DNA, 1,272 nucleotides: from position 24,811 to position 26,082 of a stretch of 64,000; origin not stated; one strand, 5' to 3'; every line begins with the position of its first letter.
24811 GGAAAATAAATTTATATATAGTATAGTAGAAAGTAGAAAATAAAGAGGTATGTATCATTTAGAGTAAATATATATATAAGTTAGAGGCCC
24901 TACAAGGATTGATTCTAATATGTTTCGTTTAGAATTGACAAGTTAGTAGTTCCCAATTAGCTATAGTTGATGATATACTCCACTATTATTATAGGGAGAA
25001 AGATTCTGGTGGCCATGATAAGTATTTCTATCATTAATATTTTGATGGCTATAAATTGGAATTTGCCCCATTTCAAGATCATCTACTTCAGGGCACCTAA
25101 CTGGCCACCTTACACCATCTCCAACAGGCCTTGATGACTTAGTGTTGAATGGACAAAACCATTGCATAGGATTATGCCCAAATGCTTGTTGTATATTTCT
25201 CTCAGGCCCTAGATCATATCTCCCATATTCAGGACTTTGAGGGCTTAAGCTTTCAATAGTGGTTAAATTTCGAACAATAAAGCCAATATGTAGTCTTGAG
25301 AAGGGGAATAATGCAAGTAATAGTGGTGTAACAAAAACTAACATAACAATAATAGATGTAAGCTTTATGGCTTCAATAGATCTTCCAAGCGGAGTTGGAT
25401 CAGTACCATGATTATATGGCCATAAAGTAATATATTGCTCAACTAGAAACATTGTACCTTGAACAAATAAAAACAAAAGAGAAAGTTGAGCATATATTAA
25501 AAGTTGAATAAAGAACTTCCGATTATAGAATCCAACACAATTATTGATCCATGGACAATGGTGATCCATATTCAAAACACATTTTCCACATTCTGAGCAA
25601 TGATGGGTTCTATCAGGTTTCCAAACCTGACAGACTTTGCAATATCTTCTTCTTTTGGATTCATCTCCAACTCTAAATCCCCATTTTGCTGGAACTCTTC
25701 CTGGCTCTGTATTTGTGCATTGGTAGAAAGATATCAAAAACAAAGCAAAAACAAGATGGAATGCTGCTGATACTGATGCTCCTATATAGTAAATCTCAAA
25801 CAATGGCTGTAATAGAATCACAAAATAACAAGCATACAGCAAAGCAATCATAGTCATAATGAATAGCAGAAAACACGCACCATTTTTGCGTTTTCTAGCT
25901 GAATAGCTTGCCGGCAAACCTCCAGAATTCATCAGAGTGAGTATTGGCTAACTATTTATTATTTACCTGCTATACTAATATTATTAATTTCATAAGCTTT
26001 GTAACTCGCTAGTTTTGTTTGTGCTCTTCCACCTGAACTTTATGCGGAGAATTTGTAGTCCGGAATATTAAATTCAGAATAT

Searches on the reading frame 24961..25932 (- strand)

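Call 45: search_protein_families(library=pfam, proteins=[window:24961-25932:-], max_evalue=0.00001)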
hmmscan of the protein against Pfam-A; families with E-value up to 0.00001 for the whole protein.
window:24961-25932:- (323 aa): 1 family
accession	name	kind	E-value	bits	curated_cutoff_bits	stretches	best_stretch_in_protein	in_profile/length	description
PF01529.25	DHHC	-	4.7e-36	124.2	28.7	1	92-230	2-131/133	DHHC palmitoyltransferase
